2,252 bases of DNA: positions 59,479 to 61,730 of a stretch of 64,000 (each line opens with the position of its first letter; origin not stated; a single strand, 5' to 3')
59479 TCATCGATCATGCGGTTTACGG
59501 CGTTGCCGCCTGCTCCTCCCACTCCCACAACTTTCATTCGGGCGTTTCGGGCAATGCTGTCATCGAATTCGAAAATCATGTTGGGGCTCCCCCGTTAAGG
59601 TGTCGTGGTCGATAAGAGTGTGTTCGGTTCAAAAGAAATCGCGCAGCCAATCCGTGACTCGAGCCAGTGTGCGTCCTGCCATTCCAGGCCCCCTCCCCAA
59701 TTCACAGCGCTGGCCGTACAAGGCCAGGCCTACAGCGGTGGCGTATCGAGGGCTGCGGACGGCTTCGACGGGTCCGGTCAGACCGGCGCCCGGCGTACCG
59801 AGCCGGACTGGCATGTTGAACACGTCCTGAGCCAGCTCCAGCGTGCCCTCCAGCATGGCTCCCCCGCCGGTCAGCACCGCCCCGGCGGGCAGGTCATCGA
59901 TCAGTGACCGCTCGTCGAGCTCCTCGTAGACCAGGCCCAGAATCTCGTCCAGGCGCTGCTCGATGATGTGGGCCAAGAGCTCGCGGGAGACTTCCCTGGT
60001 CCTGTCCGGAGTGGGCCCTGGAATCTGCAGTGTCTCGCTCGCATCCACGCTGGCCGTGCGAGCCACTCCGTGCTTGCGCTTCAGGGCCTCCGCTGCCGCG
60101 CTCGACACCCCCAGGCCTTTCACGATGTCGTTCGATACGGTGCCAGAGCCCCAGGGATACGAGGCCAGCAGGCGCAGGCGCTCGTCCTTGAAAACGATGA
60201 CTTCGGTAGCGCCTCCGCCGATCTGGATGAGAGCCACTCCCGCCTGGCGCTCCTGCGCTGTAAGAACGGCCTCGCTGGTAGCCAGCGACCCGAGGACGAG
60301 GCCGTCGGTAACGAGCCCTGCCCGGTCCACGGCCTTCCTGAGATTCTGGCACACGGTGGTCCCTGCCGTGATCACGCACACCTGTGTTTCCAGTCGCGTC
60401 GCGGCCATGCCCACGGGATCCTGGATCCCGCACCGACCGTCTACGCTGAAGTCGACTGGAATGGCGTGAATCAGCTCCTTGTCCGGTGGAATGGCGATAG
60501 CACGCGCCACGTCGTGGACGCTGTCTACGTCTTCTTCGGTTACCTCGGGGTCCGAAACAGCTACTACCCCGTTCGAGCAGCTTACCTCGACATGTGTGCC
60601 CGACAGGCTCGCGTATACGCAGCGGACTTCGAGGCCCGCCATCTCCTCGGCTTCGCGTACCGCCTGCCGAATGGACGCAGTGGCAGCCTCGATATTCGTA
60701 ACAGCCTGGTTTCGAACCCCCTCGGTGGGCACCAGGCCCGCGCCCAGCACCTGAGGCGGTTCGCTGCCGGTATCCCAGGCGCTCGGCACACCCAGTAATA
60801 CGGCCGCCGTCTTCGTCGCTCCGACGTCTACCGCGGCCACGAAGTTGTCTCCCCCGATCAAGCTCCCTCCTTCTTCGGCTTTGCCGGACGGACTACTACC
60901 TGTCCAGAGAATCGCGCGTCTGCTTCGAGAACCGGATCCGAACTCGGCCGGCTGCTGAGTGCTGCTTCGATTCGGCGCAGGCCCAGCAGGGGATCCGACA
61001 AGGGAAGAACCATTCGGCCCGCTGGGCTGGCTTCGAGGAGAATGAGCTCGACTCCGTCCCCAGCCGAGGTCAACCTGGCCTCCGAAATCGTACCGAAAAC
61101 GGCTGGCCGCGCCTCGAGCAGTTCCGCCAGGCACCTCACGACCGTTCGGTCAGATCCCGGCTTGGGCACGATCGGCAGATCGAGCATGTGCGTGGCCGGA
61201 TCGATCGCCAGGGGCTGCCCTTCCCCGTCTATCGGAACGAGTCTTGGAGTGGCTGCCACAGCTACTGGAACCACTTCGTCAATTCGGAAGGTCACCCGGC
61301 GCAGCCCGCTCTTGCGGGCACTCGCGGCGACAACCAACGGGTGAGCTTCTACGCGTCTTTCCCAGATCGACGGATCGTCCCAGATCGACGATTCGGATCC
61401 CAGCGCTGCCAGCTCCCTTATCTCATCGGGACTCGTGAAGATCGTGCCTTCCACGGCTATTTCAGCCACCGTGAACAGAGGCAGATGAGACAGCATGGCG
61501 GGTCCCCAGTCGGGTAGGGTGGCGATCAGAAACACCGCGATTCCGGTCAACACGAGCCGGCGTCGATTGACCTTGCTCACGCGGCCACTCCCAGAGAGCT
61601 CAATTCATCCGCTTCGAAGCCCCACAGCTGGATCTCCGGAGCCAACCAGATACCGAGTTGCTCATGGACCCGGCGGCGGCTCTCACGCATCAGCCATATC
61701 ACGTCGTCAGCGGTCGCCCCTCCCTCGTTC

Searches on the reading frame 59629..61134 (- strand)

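Call 27: search_protein_families(library=pfam, proteins=[window:59629-61134:-])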
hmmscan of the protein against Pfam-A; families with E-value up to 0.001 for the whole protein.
window:59629-61134:- (501 aa): 4 families
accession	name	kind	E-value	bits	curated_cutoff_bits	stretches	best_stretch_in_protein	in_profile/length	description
PF14450.12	FtsA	-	1.1e-34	120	31.8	1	301-469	1-127/127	Cell division protein FtsA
PF02491.25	SHS2_FTSA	-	7.7e-26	90.7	25.4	1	179-256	1-79/79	SHS2 domain inserted in FTSA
PF06723.19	MreB_Mbl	-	1.6e-06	27.7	27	1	297-446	144-304/327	MreB/Mbl protein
PF11104.14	PilM_2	-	5.5e-05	22.7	27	0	288-357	170-239/340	Type IV pilus assembly protein PilM;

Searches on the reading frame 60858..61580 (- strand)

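Call 27: search_protein_families(library=pfam, proteins=[window:60858-61580:-])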
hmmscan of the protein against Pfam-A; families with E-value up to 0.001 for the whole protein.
window:60858-61580:- (240 aa): 1 family
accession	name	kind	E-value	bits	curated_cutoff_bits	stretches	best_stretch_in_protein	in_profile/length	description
PF08478.15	POTRA_1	-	0.0001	23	23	1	36-97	1-63/69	POTRA domain, FtsQ-type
